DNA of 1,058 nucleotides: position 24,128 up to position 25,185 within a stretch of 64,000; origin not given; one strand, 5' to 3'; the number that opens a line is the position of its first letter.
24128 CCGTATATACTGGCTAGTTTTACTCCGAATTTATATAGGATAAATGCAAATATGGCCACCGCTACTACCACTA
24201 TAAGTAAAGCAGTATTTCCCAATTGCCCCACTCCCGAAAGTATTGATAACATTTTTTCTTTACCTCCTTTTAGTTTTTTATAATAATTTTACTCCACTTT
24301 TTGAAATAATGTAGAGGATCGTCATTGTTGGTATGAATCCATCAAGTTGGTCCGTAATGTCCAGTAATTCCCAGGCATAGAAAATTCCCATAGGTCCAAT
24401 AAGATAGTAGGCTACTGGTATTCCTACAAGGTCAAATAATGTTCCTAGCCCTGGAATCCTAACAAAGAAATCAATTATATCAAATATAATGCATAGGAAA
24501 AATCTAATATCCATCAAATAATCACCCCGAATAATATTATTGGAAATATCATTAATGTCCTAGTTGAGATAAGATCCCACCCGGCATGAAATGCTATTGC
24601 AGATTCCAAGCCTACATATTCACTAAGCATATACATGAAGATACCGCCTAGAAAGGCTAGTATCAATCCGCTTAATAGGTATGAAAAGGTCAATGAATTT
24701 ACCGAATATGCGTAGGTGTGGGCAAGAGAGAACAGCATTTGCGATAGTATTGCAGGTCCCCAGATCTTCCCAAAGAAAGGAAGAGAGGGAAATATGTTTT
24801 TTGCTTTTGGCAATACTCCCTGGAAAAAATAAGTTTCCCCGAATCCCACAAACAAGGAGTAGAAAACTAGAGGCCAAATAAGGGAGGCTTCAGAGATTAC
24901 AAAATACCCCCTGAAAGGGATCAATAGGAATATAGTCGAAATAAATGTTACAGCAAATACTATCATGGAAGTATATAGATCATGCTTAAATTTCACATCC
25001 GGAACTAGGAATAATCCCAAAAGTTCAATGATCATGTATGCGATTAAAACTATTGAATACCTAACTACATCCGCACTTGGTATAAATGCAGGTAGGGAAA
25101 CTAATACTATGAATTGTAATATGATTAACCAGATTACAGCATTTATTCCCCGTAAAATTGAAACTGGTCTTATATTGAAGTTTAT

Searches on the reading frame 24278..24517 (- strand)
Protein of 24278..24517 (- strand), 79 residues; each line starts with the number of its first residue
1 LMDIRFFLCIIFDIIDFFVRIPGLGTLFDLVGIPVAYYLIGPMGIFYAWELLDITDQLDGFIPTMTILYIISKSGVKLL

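Call 79: search_protein_families(library=pfam, max_evalue=1, proteins=[window:24278-24517:-])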
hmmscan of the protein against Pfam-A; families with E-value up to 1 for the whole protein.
window:24278-24517:- (79 aa): 0 families

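Call 80: search_protein_families(library=phrogs, max_evalue=0.1, proteins=[window:24278-24517:-])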
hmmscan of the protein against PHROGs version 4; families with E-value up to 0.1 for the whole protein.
window:24278-24517:- (79 aa): 0 families

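Call 85: find_homologous_proteins(query=A4, max_evalue=0.01)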
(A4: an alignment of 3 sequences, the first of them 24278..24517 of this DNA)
Query A4 (3 sequences) (79 aa, profile of the alignment): 59 proteins with E <= 0.01 among 335 candidates.
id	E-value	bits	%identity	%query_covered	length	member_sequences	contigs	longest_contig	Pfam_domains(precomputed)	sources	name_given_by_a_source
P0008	7.6e-42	159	100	99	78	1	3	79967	-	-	-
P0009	1.1e-41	159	95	99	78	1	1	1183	-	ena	-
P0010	1.5e-41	158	78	97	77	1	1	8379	-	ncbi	-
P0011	3.2e-41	157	92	96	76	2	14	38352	-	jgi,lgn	-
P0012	2.2e-40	155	86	99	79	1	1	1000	-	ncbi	-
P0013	2.8e-40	154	87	97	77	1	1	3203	-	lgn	-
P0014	7.1e-40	153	90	97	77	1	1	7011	-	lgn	-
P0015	2.2e-39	152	91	97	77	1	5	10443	-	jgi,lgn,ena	-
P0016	8.3e-39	150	76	100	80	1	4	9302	-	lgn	-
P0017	2.6e-38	148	82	97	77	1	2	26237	-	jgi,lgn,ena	-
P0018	4.2e-38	147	59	92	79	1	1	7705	-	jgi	jgi:hypothetical protein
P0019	7.9e-23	99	62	81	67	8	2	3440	-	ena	-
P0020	5.1e-18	83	46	92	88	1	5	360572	-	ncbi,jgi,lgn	jgi:hypothetical protein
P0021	4.4e-17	80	48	86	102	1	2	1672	-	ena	-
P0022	2.2e-16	78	47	94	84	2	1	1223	-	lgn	-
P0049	1.1e-12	66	52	86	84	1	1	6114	-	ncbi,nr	ncbi:hypothetical protein EXS74_03600 [Candidatus Woesearchaeota archaeon]|nr:hypothetical protein [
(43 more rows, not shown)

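Call 86: find_encoding_contigs(protein=P0017, flank=10000, max_places=3)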
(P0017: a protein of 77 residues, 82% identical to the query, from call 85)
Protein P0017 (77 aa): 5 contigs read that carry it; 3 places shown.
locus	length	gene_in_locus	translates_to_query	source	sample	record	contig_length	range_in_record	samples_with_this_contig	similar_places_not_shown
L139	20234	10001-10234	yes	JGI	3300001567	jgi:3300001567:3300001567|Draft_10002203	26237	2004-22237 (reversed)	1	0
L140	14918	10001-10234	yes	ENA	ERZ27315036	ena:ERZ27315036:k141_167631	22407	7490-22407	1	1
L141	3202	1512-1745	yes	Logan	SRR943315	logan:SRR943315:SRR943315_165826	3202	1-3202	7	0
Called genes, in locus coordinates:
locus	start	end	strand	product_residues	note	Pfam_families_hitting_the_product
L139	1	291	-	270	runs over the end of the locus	PF00589:Phage_integrase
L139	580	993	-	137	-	-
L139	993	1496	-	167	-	-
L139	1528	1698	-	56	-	-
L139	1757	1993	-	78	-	-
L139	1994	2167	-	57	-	-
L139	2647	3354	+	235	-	-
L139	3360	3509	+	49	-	-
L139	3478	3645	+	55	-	-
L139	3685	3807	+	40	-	-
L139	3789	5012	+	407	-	-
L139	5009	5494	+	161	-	-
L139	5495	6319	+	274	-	-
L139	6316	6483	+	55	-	-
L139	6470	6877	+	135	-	-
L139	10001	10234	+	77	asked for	-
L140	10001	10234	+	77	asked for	-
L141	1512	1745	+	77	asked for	-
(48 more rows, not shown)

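Call 87: find_encoding_contigs(protein=P0011, flank=10000, max_places=4)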
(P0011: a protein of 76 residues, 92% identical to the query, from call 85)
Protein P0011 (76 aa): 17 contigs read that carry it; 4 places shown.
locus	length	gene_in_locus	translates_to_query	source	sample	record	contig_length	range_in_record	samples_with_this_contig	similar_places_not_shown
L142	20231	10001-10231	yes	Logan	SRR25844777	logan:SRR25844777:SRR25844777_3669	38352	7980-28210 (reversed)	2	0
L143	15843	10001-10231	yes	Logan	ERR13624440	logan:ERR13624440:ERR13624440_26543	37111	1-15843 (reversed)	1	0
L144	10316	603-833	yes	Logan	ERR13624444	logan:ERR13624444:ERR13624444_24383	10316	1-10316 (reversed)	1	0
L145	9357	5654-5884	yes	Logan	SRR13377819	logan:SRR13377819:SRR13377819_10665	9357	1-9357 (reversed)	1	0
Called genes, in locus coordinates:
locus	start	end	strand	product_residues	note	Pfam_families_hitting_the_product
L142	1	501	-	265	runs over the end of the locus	PF00589:Phage_integrase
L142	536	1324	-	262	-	-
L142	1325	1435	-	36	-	-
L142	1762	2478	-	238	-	-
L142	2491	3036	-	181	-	PF18967:PycTM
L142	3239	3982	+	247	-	-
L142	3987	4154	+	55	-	-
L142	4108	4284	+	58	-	-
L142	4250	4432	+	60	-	-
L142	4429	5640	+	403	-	-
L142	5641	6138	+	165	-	-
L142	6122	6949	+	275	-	-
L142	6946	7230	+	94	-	-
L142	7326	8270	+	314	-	PF05707:Zot (faint)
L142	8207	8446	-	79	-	-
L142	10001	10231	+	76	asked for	-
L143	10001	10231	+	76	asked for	-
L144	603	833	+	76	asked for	-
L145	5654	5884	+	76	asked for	-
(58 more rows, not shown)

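Call 88: find_encoding_contigs(protein=P0016, flank=10000, max_places=3)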
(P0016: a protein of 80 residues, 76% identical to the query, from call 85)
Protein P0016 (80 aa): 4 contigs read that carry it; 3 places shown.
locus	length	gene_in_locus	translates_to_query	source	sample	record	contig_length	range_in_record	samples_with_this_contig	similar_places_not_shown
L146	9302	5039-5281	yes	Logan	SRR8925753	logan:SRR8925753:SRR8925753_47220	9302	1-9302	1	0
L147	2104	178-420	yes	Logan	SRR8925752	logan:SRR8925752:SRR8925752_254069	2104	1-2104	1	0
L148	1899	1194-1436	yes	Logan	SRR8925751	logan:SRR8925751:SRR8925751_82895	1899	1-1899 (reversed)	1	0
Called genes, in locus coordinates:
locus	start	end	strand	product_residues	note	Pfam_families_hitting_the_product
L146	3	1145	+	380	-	?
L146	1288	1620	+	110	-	-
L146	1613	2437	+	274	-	-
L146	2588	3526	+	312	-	PF05707:Zot (weak)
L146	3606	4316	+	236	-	-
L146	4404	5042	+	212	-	PF02517:Rce1-like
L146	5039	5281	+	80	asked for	-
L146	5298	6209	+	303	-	-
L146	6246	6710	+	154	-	-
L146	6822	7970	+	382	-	-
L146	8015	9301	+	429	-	?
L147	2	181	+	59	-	?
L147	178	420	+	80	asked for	-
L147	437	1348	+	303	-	-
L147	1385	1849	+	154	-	-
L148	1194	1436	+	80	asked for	-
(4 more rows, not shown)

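Call 92: find_encoding_contigs(protein=P0020, flank=5000, max_places=2)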
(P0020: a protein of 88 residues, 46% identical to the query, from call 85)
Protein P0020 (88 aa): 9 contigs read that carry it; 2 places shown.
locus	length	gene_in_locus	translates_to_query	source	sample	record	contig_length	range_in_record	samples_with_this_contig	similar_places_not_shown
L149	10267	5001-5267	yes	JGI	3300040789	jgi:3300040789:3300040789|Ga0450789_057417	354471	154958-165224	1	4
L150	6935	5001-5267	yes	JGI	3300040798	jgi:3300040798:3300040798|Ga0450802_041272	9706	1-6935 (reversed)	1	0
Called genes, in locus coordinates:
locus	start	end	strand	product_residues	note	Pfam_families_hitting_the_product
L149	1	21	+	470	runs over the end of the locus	PF02233:PNTB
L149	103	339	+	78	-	-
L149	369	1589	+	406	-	PF03372:Exo_endo_phos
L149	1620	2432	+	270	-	PF00149:Metallophos, PF12850:Metallophos_2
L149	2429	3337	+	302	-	PF00781:DAGK_cat, PF19279:YegS_C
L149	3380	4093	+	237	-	PF00300:His_Phos_1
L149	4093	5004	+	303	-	PF00561:Abhydrolase_1, PF12146:Hydrolase_4, PF12697:Abhydrolase_6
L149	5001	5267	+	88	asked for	-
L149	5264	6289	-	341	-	PF00106:adh_short (faint), PF01370:Epimerase, PF02719:Polysacc_synt_2, PF04321:RmlD_sub_bind, PF01073:3Beta_HSD, PF07993:NAD_binding_4, PF16363:GDP_Man_Dehyd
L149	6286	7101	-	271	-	-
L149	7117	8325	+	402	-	PF13439:Glyco_transf_4 (faint), PF13579:Glyco_trans_4_4 (weak), PF00534:Glycos_transf_1, PF13692:Glyco_trans_1_4, PF13524:Glyco_trans_1_2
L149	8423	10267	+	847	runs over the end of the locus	PF01593:Amino_oxidase, PF12831:FAD_oxidored (faint), PF13450:NAD_binding_8, PF00535:Glycos_transf_2, PF10111:Glyco_tranf_2_2, PF13641:Glyco_tranf_2_3, PF13506:Glyco_transf_21 (weak), PF13632:Glyco_trans_2_3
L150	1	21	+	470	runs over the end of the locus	PF02233:PNTB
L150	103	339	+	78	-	-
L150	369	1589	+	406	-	PF03372:Exo_endo_phos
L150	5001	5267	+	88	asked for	-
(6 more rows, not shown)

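Call 93: find_encoding_contigs(protein=P0049, flank=5000, max_places=2)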
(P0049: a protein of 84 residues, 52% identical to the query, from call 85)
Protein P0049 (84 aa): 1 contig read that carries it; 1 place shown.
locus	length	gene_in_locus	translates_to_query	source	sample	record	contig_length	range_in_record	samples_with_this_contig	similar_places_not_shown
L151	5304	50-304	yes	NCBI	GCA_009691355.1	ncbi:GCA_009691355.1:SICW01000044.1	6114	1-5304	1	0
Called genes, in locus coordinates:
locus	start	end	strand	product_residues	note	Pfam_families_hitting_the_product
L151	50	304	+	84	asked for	-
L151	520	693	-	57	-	PF01599:Ribosomal_S27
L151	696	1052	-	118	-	PF01282:Ribosomal_S24e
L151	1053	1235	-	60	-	PF06093:Spt4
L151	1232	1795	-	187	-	PF03876:SHS2_Rpb7-N, PF00575:S1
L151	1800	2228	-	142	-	PF18477:PIN_9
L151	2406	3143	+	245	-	PF01978:TrmB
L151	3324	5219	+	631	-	PF02518:HATPase_c, PF00204:DNA_gyraseB, PF01751:Toprim, PF00986:DNA_gyraseB_C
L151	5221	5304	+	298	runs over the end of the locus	PF00521:DNA_topoisoIV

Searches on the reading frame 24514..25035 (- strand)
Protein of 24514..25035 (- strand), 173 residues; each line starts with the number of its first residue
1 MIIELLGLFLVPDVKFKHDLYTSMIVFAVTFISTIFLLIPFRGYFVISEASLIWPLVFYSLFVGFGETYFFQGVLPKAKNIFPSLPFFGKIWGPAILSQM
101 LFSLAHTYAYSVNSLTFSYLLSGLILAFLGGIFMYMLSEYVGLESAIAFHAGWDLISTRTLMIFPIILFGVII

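Call 8: search_protein_families(library=pfam, max_evalue=0.01, proteins=[window:24514-25035:-])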
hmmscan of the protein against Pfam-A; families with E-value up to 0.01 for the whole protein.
window:24514-25035:- (173 aa): 1 family
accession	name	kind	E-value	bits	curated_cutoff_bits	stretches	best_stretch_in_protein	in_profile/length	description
PF02517.21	Rce1-like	-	4.3e-09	37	22.4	1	51-156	3-93/93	Type II CAAX prenyl endopeptidase Rce1-like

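Call 80: search_protein_families(library=phrogs, max_evalue=0.1, proteins=[window:24514-25035:-])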
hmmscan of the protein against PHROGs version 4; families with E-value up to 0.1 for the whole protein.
window:24514-25035:- (173 aa): 0 families

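Call 112: search_protein_families(library=padloc, max_evalue=0.01, proteins=[window:24514-25035:-])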
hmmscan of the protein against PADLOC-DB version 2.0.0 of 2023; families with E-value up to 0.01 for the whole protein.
window:24514-25035:- (173 aa): 0 families
